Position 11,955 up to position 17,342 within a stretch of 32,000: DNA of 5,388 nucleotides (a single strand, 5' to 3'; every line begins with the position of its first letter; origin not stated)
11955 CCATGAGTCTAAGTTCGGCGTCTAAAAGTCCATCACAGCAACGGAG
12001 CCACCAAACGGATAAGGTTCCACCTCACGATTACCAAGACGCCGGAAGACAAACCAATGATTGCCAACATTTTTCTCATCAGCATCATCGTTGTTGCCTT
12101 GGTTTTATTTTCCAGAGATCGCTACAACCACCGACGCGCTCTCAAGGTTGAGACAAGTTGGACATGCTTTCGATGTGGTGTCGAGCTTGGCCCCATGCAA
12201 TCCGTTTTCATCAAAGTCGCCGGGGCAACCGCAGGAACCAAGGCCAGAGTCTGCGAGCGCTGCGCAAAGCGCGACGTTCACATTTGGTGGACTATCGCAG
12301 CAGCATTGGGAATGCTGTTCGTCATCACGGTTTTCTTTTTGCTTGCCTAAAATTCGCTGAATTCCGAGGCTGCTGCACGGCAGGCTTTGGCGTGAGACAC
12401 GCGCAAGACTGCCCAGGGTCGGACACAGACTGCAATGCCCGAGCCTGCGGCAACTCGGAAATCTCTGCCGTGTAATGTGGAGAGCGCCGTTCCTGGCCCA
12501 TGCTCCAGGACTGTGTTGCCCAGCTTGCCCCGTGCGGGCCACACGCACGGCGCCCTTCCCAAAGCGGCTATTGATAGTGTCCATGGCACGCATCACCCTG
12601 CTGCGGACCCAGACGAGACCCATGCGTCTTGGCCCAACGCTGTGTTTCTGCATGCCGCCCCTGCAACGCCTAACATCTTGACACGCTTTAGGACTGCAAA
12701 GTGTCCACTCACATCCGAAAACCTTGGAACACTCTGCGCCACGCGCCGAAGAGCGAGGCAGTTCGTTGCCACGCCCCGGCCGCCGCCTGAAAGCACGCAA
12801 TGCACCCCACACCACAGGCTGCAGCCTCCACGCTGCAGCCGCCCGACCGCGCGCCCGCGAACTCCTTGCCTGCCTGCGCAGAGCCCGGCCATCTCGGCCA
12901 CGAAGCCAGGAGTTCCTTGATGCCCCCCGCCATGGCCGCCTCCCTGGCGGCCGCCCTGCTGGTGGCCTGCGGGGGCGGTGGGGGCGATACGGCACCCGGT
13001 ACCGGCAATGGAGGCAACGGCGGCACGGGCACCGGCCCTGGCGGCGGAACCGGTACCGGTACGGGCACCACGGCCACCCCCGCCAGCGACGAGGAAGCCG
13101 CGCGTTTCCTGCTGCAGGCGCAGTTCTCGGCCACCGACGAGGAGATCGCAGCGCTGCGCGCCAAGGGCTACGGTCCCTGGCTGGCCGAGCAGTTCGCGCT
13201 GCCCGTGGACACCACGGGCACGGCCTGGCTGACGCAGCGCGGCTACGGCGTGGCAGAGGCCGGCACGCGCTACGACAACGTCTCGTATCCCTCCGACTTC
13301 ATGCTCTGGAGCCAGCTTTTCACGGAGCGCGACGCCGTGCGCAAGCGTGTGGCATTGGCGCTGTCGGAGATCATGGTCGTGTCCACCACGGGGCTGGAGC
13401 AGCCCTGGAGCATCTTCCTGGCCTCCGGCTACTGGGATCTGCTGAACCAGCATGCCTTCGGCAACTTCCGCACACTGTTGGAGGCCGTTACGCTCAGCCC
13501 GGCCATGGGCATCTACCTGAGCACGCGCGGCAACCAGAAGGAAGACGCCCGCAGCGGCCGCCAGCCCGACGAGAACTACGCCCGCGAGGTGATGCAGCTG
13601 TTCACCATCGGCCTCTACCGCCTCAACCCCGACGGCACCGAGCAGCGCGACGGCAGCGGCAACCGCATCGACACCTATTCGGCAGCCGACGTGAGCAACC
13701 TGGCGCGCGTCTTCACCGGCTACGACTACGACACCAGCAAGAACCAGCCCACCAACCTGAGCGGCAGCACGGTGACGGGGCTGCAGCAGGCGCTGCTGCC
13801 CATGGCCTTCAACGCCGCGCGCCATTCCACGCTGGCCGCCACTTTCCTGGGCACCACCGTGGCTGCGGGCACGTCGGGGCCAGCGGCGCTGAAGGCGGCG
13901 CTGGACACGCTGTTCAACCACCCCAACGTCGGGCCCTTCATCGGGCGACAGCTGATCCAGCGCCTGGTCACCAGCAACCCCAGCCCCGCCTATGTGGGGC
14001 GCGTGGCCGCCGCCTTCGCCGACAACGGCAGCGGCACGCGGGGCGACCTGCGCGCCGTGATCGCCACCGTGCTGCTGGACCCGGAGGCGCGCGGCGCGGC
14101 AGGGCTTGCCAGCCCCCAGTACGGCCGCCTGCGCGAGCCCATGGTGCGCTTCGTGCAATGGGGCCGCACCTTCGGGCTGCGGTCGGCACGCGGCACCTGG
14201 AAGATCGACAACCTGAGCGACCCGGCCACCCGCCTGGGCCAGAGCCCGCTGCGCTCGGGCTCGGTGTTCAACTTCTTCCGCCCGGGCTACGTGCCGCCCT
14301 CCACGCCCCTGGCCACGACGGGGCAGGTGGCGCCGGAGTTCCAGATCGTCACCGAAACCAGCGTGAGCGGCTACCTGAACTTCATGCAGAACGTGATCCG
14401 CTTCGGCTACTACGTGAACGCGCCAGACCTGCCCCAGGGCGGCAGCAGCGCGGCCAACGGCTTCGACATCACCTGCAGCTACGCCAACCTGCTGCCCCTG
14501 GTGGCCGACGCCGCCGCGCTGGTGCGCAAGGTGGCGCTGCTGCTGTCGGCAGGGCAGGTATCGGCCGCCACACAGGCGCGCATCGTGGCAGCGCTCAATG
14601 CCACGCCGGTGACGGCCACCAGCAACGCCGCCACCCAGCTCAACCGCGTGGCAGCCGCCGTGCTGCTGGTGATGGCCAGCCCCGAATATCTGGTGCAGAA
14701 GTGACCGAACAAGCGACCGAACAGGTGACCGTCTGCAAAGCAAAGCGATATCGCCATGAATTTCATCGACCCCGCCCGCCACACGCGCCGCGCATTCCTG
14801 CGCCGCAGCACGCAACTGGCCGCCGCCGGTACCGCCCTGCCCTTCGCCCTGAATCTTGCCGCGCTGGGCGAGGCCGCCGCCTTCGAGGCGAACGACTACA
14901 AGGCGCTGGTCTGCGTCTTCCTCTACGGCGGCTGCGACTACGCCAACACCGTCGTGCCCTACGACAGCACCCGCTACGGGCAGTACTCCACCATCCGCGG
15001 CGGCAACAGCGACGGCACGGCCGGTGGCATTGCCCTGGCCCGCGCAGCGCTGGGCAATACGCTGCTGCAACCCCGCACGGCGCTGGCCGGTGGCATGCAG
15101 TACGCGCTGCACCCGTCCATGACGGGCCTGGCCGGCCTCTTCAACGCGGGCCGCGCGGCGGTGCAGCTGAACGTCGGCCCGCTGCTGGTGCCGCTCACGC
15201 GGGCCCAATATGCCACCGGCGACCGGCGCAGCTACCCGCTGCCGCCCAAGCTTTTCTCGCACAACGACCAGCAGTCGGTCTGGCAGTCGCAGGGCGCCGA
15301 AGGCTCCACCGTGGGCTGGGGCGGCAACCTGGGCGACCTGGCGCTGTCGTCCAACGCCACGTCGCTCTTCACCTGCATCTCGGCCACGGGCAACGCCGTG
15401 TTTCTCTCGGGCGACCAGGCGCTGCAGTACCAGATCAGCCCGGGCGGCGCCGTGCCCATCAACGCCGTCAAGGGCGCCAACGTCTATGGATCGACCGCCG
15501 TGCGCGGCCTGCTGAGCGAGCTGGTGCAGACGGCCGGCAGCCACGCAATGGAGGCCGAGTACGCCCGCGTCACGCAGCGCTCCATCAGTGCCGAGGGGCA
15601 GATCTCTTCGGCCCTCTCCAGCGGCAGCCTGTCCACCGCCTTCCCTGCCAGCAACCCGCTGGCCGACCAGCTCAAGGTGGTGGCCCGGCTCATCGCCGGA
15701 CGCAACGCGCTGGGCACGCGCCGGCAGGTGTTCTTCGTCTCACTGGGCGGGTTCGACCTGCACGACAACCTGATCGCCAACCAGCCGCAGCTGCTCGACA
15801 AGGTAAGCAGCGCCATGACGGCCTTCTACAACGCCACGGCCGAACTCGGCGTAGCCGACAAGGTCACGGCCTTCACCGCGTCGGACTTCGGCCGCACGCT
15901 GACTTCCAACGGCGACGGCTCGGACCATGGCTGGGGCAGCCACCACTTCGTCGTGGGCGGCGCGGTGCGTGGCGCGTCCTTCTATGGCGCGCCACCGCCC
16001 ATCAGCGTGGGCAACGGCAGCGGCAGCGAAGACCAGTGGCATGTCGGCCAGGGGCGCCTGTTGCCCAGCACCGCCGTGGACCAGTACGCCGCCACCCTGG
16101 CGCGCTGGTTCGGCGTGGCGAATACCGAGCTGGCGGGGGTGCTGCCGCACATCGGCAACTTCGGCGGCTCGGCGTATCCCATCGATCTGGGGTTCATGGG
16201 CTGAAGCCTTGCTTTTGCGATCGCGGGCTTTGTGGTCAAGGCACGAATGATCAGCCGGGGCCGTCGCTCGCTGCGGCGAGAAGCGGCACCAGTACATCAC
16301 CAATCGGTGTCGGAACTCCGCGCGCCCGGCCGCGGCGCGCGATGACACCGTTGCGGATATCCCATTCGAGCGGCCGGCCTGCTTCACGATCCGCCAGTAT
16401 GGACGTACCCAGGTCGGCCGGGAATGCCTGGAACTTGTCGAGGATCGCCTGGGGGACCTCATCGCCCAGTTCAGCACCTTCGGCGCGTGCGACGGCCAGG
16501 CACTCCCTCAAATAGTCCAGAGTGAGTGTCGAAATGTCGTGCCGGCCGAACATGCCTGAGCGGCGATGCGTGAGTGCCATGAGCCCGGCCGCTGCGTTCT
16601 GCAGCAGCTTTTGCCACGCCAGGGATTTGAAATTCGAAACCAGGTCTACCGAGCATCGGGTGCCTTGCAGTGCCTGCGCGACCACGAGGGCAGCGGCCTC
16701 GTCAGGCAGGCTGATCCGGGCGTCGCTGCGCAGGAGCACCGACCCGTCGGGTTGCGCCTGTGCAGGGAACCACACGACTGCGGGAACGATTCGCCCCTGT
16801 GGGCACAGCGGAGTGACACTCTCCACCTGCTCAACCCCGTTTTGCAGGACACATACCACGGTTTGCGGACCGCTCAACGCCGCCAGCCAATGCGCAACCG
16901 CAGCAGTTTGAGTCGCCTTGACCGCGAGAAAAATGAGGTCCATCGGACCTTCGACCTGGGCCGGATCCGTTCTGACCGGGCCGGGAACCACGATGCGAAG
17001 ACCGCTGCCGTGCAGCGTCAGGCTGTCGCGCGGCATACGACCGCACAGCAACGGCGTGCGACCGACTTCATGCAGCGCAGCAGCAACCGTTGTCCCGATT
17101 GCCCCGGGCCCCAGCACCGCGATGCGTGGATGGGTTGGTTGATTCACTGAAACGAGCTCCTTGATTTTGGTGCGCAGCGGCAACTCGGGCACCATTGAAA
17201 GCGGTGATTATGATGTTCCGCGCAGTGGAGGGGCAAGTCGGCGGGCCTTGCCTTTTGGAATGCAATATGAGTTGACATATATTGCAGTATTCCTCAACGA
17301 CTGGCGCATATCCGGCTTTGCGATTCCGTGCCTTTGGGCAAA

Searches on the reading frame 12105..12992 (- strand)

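Call 93: search_protein_families(library=pfam, proteins=[window:12105-12992:-], max_evalue=0.001)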
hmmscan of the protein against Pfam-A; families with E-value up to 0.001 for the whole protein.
window:12105-12992:- (295 aa): 1 family
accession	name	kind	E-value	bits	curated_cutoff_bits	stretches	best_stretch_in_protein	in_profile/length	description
PF13438.11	DUF4113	-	8.2e-07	29.4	24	1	132-157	2-28/51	Domain of unknown function (DUF4113)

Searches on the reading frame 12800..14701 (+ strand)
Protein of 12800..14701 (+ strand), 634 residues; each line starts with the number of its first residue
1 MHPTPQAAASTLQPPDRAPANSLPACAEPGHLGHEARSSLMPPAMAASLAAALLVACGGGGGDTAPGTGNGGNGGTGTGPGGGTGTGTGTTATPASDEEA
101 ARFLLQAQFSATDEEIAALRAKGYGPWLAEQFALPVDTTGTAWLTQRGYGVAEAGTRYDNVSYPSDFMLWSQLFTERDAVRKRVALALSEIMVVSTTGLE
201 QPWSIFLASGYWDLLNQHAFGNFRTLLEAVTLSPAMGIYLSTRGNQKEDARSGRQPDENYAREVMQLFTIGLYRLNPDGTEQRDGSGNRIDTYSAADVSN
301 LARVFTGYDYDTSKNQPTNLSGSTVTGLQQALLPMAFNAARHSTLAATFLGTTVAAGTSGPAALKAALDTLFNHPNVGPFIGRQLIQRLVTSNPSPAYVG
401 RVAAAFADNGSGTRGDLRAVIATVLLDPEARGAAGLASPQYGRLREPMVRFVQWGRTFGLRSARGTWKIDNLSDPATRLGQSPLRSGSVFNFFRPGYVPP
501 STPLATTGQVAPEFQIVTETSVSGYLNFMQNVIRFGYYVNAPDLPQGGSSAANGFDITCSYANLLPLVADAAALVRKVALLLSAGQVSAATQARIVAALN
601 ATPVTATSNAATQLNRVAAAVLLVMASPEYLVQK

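Call 66: search_protein_families(library=pfam, proteins=[window:12800-14701:+], max_evalue=0.00001)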
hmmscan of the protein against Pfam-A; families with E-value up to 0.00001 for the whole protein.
window:12800-14701:+ (634 aa): 1 family
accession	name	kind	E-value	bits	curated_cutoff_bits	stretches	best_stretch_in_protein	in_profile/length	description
PF08811.16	DUF1800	-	4.9e-93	313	26.1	1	103-631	2-418/419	Protein of unknown function (DUF1800)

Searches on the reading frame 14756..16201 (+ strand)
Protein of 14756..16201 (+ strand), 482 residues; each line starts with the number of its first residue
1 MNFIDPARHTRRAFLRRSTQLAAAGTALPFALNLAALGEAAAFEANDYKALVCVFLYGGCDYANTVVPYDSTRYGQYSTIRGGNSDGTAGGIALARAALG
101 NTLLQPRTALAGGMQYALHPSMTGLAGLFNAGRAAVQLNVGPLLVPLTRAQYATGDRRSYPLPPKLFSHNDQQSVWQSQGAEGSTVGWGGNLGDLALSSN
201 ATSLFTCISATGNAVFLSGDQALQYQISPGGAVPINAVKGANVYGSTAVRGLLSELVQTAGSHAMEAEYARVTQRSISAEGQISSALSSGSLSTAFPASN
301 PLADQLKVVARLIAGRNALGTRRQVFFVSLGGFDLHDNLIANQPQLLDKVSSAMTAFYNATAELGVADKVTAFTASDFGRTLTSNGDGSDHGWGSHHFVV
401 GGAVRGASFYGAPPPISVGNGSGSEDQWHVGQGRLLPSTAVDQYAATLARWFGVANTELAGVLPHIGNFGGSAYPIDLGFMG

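Call 66: search_protein_families(library=pfam, proteins=[window:14756-16201:+], max_evalue=0.00001)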
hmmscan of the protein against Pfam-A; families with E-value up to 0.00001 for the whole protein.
window:14756-16201:+ (482 aa): 1 family
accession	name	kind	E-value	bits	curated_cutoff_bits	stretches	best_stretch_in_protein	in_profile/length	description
PF07394.17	DUF1501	-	2.9e-33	116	27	1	49-454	2-379/390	Protein of unknown function (DUF1501)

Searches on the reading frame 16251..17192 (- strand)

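Call 66: search_protein_families(library=pfam, proteins=[window:16251-17192:-], max_evalue=0.00001)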
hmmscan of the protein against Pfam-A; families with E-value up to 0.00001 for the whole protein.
window:16251-17192:- (313 aa): 2 families
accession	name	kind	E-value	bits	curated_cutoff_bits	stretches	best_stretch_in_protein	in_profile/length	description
PF02558.23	ApbA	-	1.9e-28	99.4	22.2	1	24-163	1-146/150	Ketopantoate reductase PanE/ApbA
PF08546.17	ApbA_C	-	2.1e-16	60.9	22.7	1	187-307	1-123/125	Ketopantoate reductase PanE/ApbA C terminal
